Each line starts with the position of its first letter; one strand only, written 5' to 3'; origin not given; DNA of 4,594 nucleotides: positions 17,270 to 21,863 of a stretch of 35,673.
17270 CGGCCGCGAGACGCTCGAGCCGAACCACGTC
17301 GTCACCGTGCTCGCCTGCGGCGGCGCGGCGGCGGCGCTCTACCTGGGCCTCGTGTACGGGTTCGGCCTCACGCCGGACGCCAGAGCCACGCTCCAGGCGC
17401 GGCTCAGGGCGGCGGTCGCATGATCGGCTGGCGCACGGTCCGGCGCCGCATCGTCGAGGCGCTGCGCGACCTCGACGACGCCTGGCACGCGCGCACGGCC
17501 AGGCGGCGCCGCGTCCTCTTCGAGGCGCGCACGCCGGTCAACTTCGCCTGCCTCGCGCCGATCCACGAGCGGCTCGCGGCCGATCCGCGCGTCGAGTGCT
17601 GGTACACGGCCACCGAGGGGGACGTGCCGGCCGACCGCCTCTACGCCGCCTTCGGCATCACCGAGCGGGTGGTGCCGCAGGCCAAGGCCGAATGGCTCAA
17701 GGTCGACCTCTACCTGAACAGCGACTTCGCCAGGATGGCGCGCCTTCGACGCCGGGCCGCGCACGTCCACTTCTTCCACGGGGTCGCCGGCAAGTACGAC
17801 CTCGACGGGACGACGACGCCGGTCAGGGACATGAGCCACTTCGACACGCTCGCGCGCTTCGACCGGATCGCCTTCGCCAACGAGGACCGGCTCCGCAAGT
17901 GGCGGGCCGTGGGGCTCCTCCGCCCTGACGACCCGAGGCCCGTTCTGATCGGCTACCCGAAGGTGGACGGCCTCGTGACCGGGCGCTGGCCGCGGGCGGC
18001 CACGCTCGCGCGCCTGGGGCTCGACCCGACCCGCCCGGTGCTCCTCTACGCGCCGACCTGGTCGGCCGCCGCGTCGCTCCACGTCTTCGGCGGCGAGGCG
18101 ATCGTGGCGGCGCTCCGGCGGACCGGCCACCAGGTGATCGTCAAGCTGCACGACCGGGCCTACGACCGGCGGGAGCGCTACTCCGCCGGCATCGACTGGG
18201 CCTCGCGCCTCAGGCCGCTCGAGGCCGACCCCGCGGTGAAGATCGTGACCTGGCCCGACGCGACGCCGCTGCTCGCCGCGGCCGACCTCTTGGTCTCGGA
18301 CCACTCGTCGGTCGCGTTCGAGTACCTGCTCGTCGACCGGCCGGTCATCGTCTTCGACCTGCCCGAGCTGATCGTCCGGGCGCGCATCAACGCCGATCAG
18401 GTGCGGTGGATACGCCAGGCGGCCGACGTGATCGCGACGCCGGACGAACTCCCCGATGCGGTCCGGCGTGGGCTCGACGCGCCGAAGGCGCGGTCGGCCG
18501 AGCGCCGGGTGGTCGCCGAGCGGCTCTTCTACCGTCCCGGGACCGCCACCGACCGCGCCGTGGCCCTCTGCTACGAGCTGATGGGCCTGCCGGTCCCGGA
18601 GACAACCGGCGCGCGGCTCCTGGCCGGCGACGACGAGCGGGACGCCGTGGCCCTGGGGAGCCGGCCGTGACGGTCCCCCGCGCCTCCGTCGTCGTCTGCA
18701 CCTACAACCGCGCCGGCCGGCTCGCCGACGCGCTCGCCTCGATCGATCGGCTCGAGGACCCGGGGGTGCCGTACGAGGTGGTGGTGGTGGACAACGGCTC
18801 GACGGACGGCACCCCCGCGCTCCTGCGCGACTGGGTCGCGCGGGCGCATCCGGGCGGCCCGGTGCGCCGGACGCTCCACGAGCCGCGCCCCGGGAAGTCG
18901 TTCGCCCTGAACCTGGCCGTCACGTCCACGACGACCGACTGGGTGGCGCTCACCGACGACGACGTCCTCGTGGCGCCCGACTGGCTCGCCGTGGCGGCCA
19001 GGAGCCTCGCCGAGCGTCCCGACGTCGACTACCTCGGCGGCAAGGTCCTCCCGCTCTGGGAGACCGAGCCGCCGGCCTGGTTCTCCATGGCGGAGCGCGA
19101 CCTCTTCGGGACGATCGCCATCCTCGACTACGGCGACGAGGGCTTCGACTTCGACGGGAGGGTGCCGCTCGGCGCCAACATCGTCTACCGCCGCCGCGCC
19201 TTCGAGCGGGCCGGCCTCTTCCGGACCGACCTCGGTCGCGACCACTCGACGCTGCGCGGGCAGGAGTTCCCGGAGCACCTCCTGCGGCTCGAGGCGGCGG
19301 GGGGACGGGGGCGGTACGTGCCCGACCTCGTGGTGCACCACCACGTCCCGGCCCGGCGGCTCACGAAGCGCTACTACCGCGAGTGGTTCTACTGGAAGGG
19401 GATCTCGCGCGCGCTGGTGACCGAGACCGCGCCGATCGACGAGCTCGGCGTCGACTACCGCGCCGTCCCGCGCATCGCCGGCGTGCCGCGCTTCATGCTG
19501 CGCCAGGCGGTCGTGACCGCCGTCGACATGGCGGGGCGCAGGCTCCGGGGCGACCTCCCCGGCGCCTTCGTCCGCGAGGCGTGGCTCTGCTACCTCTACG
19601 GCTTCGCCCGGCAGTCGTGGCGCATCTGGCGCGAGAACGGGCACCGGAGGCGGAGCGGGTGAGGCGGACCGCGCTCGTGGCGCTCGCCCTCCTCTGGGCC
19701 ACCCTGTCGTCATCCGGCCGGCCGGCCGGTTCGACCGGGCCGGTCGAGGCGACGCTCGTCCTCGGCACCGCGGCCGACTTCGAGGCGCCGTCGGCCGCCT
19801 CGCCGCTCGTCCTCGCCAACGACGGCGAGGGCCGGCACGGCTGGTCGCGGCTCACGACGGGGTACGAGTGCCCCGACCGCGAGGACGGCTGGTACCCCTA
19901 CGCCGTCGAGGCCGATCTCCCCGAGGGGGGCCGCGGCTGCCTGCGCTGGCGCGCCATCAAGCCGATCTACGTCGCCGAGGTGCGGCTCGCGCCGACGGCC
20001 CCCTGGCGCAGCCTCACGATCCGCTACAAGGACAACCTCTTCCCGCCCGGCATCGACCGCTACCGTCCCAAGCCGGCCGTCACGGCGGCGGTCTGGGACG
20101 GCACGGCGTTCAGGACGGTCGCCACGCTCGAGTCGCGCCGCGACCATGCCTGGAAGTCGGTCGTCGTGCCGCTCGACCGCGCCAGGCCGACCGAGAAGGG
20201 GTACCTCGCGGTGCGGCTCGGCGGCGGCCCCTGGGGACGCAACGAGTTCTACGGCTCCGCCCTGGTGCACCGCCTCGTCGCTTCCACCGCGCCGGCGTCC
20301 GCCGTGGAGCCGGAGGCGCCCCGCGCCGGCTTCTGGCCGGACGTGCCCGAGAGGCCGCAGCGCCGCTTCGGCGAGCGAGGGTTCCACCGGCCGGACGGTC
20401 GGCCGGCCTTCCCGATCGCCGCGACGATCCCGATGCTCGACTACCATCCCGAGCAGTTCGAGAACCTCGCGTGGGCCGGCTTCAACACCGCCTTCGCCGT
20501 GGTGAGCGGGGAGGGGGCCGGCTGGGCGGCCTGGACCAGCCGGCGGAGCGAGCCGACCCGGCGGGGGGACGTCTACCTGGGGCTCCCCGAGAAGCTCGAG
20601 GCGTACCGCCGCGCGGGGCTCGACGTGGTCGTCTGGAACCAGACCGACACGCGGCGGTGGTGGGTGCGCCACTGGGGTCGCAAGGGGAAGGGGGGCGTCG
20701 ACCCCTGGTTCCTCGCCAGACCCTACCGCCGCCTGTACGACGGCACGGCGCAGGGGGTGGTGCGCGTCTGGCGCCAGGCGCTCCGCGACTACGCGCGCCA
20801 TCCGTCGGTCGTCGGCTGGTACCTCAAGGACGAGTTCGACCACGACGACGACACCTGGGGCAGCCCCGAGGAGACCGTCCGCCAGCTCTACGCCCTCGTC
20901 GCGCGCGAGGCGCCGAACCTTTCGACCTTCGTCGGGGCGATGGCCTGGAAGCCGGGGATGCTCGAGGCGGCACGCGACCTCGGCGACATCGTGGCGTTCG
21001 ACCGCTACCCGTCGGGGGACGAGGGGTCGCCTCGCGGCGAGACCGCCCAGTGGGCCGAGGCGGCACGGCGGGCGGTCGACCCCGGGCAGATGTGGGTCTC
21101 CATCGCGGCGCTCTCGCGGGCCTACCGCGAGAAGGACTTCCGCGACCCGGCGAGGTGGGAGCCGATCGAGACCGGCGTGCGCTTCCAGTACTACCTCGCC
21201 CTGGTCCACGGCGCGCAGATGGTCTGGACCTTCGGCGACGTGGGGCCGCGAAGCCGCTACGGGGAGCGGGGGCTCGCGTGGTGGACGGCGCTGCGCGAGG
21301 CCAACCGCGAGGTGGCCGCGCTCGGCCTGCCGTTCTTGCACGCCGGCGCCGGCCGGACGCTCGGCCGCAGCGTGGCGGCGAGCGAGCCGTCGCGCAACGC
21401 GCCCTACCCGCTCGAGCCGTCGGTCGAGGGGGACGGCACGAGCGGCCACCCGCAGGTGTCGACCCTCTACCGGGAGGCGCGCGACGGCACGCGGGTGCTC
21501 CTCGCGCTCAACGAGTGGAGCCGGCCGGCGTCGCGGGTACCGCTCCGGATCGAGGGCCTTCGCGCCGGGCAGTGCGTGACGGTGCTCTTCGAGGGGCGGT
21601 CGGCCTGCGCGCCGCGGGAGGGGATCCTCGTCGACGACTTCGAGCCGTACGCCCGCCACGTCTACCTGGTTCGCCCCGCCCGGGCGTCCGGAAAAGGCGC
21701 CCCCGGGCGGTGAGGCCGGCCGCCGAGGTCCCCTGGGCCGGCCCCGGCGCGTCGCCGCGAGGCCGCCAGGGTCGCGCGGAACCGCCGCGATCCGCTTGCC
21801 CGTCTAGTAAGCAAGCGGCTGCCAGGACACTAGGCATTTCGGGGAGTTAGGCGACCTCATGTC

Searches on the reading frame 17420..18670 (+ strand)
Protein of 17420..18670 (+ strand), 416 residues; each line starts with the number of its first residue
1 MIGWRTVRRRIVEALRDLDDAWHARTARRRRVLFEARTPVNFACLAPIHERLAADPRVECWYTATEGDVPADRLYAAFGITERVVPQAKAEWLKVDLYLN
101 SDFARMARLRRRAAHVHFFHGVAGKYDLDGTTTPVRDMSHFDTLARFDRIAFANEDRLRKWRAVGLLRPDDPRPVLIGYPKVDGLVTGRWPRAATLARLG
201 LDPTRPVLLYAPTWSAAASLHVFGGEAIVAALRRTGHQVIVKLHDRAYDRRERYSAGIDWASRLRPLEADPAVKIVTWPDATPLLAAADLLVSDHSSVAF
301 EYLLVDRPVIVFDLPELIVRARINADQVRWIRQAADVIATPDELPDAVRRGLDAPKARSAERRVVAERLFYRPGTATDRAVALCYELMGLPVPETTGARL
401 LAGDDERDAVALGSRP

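Call 9: search_protein_families(library=pfam, proteins=[window:17420-18670:+], max_evalue=0.01)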
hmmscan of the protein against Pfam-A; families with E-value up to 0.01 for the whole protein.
window:17420-18670:+ (416 aa): 1 family
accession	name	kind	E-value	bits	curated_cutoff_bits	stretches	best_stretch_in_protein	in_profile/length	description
PF04464.20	Glyphos_transf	-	2.8e-18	66.5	22.1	1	28-381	12-362/367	CDP-Glycerol:Poly(glycerophosphate) glycerophosphotransferase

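Call 69: search_protein_families(library=ncbifam, proteins=[window:17420-18670:+], max_evalue=0.00001)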
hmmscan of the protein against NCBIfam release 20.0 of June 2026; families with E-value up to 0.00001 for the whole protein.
window:17420-18670:+ (416 aa): 0 families

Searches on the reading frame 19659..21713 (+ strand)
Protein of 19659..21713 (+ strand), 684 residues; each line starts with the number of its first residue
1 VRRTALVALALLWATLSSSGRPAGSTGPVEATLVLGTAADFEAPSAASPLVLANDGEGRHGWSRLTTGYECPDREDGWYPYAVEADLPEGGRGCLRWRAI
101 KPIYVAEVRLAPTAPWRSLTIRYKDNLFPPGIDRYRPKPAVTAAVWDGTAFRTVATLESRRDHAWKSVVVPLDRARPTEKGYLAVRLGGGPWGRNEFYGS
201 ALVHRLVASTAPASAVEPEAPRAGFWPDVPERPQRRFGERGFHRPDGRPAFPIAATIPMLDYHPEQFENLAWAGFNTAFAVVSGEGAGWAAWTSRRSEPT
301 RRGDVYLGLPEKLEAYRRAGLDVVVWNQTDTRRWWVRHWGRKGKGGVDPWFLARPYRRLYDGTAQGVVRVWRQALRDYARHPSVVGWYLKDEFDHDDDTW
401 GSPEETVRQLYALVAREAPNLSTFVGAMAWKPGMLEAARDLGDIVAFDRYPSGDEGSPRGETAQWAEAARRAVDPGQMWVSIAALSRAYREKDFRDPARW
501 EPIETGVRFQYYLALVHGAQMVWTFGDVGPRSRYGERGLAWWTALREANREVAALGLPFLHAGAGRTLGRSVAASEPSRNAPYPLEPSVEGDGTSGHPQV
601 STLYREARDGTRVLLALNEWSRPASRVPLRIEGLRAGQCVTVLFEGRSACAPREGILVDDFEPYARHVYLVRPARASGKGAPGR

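Call 9: search_protein_families(library=pfam, proteins=[window:19659-21713:+], max_evalue=0.01)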
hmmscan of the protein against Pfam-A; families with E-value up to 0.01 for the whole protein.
window:19659-21713:+ (684 aa): 0 families

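Call 11: search_protein_families(library=ncbifam, proteins=[window:19659-21713:+], max_evalue=0.01)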
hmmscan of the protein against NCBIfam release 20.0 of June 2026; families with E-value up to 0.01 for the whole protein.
window:19659-21713:+ (684 aa): 0 families

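Call 24: search_solved_structures(query=window:19659-21710:+, max_evalue=10, show_alignments=1)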
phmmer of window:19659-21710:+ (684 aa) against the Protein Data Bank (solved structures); distinct sequences matched with E-value up to 10: 1.
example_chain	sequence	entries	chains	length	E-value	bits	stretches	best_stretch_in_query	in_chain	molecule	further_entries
9skh_E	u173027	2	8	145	1.2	10.9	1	614-677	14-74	2,4-diacetylphloroglucinol biosynthesis protein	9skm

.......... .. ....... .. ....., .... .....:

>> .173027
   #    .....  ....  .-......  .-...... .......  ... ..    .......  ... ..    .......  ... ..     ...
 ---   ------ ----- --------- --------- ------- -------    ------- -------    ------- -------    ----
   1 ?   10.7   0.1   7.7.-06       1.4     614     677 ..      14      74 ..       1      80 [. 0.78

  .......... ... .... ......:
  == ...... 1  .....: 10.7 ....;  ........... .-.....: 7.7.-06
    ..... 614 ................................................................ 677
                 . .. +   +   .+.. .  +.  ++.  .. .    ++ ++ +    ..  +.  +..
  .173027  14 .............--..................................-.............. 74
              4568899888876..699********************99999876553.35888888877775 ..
